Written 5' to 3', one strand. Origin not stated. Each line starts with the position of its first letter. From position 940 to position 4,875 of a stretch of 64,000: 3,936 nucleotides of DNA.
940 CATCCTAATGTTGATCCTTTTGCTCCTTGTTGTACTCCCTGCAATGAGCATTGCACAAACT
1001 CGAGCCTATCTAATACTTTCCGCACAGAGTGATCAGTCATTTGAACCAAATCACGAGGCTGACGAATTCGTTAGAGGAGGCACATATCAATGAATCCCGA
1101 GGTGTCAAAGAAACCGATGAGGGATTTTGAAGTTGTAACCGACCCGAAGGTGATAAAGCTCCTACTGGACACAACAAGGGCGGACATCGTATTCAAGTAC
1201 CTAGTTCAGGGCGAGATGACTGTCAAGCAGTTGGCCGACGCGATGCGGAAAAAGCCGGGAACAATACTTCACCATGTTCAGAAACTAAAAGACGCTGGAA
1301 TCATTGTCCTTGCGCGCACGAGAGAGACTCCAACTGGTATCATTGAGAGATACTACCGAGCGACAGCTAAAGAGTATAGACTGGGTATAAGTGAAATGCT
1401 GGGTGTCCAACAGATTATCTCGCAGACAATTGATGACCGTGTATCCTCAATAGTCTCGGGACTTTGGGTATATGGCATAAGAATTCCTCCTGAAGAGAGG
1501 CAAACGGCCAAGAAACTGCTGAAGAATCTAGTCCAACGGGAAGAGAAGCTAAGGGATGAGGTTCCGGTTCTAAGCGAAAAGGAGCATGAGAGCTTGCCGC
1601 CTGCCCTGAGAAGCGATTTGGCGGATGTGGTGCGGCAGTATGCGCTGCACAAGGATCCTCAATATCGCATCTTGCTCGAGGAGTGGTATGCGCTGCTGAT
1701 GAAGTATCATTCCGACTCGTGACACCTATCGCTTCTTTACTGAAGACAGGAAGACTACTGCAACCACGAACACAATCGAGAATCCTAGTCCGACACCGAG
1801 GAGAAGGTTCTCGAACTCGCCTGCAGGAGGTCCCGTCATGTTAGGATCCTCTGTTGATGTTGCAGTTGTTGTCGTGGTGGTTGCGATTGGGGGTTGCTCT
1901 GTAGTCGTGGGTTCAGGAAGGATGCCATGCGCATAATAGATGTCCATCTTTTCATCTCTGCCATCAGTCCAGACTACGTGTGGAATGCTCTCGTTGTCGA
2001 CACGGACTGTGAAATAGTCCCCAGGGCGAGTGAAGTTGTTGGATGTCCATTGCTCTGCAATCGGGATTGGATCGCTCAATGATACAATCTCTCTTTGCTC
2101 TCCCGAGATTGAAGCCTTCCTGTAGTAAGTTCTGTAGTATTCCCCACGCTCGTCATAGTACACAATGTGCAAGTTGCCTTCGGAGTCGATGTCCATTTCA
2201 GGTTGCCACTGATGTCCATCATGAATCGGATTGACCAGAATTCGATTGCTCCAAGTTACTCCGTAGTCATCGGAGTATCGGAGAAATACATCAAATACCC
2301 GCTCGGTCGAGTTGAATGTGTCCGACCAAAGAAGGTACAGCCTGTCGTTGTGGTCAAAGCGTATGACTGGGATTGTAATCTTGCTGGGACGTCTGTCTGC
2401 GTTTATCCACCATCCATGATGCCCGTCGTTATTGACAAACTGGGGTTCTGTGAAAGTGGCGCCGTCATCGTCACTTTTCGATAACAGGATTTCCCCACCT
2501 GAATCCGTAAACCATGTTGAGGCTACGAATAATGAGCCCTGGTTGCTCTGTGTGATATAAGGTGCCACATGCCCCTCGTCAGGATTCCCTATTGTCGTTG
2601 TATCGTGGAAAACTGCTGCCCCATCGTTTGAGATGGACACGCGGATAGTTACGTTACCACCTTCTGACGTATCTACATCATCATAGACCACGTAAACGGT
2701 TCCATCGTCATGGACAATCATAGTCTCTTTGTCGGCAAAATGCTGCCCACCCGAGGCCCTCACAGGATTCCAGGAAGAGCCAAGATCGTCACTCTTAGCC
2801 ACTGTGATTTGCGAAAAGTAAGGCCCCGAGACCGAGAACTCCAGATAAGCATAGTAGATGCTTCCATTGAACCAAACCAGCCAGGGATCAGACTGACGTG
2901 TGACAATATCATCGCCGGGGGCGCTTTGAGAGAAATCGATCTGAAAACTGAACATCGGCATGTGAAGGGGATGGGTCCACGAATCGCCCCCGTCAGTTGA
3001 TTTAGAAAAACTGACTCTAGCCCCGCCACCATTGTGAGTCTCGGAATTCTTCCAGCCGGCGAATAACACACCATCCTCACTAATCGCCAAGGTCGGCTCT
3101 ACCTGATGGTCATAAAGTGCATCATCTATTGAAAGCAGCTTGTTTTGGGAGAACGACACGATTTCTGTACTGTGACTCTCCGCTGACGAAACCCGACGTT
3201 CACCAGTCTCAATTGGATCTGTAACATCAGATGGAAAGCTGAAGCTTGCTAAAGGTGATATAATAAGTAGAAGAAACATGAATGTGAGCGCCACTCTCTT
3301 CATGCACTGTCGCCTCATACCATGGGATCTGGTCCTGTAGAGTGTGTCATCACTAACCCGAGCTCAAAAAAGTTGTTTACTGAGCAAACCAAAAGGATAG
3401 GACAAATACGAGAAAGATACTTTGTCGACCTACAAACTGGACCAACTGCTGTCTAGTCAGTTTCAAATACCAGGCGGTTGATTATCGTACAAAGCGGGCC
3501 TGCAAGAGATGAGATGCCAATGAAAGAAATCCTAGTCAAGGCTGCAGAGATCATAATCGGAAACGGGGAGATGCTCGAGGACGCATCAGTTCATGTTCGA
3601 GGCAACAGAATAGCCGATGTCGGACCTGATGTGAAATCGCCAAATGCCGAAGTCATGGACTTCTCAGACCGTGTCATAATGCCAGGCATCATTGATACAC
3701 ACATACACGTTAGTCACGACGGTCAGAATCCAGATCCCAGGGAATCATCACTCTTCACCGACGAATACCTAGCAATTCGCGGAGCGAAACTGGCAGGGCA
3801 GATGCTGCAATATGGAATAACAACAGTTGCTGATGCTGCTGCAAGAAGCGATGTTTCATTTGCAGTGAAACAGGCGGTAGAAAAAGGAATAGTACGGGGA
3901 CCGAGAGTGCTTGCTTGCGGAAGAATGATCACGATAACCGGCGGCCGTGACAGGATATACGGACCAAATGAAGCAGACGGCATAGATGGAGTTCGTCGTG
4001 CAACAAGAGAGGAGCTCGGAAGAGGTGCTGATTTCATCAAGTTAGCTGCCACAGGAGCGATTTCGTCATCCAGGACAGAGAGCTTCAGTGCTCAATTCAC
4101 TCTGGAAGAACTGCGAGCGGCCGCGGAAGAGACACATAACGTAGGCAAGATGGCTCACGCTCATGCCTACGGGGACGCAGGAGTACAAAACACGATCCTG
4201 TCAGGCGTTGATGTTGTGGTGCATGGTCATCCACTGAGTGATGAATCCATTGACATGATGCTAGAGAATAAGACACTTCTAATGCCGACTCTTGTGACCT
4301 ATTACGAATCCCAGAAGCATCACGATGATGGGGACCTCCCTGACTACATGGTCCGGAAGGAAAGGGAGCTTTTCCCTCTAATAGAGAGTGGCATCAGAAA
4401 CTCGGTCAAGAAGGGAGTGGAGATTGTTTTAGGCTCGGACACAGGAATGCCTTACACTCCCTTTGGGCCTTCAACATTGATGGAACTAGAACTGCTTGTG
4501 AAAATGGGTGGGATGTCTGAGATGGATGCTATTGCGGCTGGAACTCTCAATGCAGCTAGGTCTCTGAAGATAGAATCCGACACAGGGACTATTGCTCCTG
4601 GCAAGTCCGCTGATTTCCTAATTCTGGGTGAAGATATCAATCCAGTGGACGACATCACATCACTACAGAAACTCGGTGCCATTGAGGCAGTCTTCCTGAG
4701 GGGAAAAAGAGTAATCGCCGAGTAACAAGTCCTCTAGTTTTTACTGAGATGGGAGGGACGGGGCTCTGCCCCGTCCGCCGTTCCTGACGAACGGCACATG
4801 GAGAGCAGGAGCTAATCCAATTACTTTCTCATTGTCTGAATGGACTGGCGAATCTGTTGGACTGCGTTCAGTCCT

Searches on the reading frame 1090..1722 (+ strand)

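Call 14: search_protein_families(library=pfam, proteins=[window:1090-1722:+], max_evalue=0.00001)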
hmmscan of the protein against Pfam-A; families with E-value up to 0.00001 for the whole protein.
window:1090-1722:+ (210 aa): 2 families
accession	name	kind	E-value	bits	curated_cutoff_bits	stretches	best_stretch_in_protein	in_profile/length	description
PF01022.26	HTH_5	-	1.2e-08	35.2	22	1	28-72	2-45/47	Bacterial regulatory protein, arsR family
PF12840.13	HTH_20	-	1.1e-07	32.1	27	1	28-73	4-49/51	Helix-turn-helix domain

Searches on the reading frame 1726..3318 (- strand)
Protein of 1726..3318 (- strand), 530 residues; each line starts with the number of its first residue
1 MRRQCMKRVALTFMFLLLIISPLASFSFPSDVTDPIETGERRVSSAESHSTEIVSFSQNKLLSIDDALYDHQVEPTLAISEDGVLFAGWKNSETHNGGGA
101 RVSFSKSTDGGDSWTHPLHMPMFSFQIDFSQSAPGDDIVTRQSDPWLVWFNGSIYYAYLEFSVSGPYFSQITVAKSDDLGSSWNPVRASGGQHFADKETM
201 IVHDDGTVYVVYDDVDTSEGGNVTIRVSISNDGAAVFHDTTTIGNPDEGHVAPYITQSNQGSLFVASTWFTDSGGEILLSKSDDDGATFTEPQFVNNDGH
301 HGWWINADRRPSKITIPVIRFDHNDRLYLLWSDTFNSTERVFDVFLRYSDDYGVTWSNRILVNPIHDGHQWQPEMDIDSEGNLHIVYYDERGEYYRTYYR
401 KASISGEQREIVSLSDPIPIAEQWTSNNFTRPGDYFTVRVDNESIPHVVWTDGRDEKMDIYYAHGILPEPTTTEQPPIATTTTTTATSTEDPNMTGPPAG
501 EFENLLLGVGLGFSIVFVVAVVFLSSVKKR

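Call 14: search_protein_families(library=pfam, proteins=[window:1726-3318:-], max_evalue=0.00001)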
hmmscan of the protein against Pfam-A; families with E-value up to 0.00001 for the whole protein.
window:1726-3318:- (530 aa): 1 family
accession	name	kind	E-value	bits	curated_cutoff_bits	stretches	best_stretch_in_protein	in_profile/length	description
PF13088.12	BNR_2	-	1.6e-12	47.8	31.4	0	264-392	67-184/277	BNR repeat-like domain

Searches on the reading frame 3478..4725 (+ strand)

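Call 14: search_protein_families(library=pfam, proteins=[window:3478-4725:+], max_evalue=0.00001)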
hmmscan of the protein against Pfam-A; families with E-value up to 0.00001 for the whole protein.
window:3478-4725:+ (415 aa): 2 families
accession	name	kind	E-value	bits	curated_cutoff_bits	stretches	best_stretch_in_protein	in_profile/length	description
PF01979.26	Amidohydro_1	-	9e-48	163.7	25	1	66-412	1-345/345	Amidohydrolase family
PF07969.17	Amidohydro_3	-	4.6e-13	49.9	29.7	1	108-412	167-471/472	Amidohydrolase family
